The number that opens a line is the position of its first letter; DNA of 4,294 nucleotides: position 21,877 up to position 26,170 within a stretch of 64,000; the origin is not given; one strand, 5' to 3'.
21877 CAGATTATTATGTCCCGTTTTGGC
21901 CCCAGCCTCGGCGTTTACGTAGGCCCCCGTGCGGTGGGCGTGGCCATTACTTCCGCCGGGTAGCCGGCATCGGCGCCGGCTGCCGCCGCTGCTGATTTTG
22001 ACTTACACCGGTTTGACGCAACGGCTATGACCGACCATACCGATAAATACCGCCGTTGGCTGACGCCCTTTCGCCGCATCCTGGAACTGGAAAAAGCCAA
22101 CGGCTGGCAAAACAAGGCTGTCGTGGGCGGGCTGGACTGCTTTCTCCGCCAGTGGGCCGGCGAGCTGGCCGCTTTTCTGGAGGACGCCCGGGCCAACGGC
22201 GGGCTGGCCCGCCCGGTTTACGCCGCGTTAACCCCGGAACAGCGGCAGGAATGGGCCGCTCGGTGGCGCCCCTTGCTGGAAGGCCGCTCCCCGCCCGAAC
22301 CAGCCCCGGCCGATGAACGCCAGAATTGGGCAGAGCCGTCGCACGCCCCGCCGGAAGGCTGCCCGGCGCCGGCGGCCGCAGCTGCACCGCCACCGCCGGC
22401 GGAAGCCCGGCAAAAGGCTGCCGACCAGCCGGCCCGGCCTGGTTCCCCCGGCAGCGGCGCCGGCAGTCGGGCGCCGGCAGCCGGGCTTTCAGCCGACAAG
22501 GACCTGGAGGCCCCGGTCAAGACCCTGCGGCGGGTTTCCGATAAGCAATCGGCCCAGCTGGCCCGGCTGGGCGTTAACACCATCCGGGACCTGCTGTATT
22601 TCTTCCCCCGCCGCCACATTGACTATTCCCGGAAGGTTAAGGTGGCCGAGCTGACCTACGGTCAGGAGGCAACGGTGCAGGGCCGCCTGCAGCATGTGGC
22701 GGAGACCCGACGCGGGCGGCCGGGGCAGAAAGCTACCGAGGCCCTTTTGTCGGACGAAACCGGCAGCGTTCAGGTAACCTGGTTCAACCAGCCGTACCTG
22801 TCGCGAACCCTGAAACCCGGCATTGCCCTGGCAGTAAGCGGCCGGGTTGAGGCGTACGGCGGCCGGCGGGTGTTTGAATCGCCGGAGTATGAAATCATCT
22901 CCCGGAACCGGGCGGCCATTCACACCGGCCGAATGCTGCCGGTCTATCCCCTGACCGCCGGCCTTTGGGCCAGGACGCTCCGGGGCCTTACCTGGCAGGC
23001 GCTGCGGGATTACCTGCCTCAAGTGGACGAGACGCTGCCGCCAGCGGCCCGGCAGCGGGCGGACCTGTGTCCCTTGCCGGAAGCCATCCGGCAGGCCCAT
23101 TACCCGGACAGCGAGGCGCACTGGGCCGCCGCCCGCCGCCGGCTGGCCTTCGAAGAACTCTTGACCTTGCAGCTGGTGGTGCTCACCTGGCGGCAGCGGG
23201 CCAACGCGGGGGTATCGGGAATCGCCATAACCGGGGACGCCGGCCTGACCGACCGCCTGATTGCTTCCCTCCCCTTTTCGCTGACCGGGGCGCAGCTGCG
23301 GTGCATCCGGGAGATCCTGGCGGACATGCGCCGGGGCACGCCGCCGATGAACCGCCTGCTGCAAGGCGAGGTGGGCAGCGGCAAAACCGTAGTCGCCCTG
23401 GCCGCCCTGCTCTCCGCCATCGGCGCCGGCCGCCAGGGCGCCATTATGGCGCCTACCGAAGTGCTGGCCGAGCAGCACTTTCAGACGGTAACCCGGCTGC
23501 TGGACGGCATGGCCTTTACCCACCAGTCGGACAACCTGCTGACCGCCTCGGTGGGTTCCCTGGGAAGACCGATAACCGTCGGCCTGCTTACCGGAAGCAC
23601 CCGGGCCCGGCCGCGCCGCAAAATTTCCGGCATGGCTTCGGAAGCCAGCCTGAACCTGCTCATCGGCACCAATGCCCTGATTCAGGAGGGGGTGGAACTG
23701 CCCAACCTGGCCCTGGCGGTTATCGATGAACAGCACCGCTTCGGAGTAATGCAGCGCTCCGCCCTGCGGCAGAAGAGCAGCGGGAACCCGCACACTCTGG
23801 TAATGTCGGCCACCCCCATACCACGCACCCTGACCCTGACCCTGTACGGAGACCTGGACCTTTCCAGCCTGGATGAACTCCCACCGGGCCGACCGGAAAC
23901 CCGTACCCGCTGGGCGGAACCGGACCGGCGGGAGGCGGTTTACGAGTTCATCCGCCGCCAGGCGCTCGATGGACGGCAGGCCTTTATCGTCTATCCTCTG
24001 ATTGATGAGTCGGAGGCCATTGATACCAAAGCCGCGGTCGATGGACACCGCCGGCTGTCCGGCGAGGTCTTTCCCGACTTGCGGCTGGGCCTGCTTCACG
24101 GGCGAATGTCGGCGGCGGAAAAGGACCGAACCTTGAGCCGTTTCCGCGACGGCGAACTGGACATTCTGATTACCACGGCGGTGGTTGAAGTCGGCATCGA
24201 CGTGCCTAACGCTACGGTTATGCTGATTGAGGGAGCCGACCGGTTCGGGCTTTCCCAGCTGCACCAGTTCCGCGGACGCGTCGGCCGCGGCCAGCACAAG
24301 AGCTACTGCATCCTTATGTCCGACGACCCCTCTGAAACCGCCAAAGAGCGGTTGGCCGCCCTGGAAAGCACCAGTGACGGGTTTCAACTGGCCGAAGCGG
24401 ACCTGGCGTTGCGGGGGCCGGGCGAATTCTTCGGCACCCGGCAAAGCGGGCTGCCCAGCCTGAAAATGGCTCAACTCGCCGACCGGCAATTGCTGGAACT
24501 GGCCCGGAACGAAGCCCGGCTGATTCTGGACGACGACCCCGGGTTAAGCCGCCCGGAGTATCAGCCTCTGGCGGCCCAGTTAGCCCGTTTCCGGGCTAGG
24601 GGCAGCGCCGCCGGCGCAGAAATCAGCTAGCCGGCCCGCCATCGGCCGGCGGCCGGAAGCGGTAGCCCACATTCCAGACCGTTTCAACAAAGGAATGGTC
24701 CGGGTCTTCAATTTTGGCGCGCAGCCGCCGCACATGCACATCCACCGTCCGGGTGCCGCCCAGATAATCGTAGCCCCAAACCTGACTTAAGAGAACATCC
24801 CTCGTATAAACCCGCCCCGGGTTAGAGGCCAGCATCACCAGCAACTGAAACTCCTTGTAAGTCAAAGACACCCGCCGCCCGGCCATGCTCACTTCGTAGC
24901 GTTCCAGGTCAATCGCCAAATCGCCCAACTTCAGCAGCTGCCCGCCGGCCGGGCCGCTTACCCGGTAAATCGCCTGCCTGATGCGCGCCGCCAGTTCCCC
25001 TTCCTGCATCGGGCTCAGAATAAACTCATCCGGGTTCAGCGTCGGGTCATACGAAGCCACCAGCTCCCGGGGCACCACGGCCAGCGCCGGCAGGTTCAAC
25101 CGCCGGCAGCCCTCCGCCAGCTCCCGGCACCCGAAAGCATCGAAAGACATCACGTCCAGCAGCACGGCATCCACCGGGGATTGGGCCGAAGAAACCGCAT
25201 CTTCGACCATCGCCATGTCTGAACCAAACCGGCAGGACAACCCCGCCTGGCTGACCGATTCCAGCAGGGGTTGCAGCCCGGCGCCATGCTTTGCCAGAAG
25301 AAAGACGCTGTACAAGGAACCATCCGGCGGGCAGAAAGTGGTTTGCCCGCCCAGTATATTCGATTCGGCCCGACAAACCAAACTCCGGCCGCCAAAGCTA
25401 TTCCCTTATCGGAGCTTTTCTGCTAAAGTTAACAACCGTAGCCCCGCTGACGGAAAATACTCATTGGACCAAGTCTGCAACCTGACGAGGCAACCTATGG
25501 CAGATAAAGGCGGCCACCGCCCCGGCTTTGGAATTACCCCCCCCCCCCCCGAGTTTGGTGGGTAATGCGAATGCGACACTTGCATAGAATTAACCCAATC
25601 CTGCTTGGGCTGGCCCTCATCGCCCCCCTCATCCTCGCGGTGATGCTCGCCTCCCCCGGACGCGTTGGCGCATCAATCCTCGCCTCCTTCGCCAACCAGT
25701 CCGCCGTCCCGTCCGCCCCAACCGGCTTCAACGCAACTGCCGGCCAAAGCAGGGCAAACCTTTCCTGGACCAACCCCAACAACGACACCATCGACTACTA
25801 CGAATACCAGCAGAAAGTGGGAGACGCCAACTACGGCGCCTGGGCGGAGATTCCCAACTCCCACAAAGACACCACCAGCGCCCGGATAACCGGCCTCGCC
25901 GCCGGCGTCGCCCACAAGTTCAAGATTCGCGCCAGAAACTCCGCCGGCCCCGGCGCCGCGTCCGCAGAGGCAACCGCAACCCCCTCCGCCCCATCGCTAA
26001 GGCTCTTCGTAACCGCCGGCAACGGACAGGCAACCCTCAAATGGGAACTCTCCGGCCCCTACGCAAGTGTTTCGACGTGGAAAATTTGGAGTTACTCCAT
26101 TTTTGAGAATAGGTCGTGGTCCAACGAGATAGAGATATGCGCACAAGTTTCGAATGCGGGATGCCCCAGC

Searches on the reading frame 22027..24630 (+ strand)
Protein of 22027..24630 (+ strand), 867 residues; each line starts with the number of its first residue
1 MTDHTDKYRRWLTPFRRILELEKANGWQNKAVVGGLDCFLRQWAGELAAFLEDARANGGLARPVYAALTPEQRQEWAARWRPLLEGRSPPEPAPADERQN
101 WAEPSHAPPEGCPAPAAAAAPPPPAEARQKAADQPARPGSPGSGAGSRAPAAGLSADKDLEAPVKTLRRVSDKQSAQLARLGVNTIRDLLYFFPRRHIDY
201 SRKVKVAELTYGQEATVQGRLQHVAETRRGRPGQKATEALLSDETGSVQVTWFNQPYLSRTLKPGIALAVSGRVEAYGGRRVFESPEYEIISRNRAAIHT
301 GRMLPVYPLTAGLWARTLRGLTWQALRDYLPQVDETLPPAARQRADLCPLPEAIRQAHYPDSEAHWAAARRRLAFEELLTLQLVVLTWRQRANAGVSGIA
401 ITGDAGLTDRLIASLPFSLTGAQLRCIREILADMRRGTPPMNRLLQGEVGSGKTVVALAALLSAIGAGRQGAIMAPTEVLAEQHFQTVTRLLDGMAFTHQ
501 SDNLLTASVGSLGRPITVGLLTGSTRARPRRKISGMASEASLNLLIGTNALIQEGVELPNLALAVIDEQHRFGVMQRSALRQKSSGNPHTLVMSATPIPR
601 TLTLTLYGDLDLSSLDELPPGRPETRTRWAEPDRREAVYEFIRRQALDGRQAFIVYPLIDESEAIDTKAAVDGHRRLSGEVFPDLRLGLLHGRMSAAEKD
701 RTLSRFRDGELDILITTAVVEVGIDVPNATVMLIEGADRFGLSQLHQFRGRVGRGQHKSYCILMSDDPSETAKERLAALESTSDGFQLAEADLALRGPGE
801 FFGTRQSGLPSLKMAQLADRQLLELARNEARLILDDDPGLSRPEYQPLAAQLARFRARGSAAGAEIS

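Call 15: find_encoding_contigs(protein=window:22027-24630:+, flank=10000, max_places=10)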
Protein window:22027-24630:+ (867 aa): no gene with exactly this product is on record in the collection.

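Call 16: find_related_loci(query=window:22027-24630:+, collection=genome_contigs, flank=10000)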
Query window:22027-24630:+ (867 aa) in genome_contigs; peptide patterns used: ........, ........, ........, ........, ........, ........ (x = any residue, [..] = any of these).
212 stretches matched a pattern; 168 encode a relative of the query (tblastn E <= 1e-3); the best 80 are kept; 80 distinct loci.
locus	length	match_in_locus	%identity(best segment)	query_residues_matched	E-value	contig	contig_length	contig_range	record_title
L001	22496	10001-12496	63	1-861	0e+0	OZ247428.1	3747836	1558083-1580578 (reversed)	MAG: Dehalococcoidia bacterium isolate 98dfbe93-de8a-46f9-be85-8584a0b4116d genome assembly, chromosome: 1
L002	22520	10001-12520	62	2-861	0e+0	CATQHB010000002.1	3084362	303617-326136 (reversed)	MAG: uncultured Dehalococcoidia bacterium isolate 5e02e7df-9ff6-4248-8782-bae42c8afb25 genome assembly, contig: contig_2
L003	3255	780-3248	61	1-855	0e+0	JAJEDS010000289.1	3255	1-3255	MAG: Dehalococcoidia bacterium isolate p16x33bins.38 k141_490441, whole genome shotgun sequence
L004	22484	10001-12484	60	1-860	0e+0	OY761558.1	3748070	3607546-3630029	MAG: Dehalococcoidia bacterium isolate 6ae818db-717c-4d07-8374-be93c3d6d717 genome assembly, chromosome: 1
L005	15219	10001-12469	60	1-855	0e+0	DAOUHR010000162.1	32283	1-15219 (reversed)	MAG TPA_asm: Dehalococcoidia bacterium isolate S16_99 k189_58056, whole genome shotgun sequence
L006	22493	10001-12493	61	1-861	0e+0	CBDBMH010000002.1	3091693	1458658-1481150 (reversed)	MAG: Dehalococcoidia bacterium isolate 54ca6173-90b9-4e1c-a49d-3e10b3dce350 genome assembly, contig: contig_2, whole gen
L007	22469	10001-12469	60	1-855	0e+0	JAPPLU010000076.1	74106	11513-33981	MAG: Chloroflexota bacterium isolate RHO3_bin_2 NODE_823_length_74106_cov_12.495604, whole genome shotgun sequence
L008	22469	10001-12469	60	1-855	0e+0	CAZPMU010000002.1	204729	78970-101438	MAG TPA_asm: uncultured Dehalococcoidia bacterium isolate SRP109090_co1_245 genome assembly, contig: NODE_33_length_2047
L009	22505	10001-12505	59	11-857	0e+0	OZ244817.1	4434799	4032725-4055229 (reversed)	MAG: Dehalococcoidia bacterium isolate 600c9aab-54a7-483e-8747-7fd718dfbb6a genome assembly, chromosome: 1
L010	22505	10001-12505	60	11-861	0e+0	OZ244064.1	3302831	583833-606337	MAG: Dehalococcoidia bacterium isolate 6b45779a-ebf8-4e4c-9ead-68fbda15a8e5 genome assembly, chromosome: 1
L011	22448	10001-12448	57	11-855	0e+0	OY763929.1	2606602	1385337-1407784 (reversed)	MAG: Dehalococcoidia bacterium isolate b8c59f79-82fb-4549-ad1a-ab6c7f2c8c82 genome assembly, chromosome: 1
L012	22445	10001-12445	57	11-855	0e+0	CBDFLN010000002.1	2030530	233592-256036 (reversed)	MAG: Dehalococcoidia bacterium isolate 003fc3b9-e64e-4308-b6bf-e309b32d3edc genome assembly, contig: contig_2, whole gen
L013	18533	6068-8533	53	11-861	0e+0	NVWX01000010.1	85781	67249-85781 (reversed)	MAG: Dehalococcoidia bacterium isolate NORP26 Contig_sourceCTD_68, whole genome shotgun sequence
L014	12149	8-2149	58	145-861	0e+0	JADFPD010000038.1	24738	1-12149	MAG: Chloroflexota bacterium isolate B71T1B5 B71T1B5_NODE1598, whole genome shotgun sequence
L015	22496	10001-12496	62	1-861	0e+0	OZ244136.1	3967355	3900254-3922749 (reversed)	MAG: Dehalococcoidia bacterium isolate c84a8063-2fa9-408c-8fff-39311bbd64e8 genome assembly, chromosome: 1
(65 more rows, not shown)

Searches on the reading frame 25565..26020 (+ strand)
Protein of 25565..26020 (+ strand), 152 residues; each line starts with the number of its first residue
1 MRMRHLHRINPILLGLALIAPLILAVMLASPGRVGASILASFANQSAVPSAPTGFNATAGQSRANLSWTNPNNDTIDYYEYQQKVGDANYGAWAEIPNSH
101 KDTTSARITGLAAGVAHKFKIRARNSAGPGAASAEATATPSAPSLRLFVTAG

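Call 56: find_related_loci(query=A3, collection=metagenome_contigs, flank=3000)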
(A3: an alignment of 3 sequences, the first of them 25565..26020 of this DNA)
Query A3 (152 aa) in metagenome_contigs; peptide patterns used: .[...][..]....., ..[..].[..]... (x = any residue, [..] = any of these).
230 stretches matched a pattern, but none encodes a relative of the query by tblastn (E <= 1e-3).
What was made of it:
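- Tried and rejected: The search in JGI metagenomes with alignment A3 found no relative (call 56).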
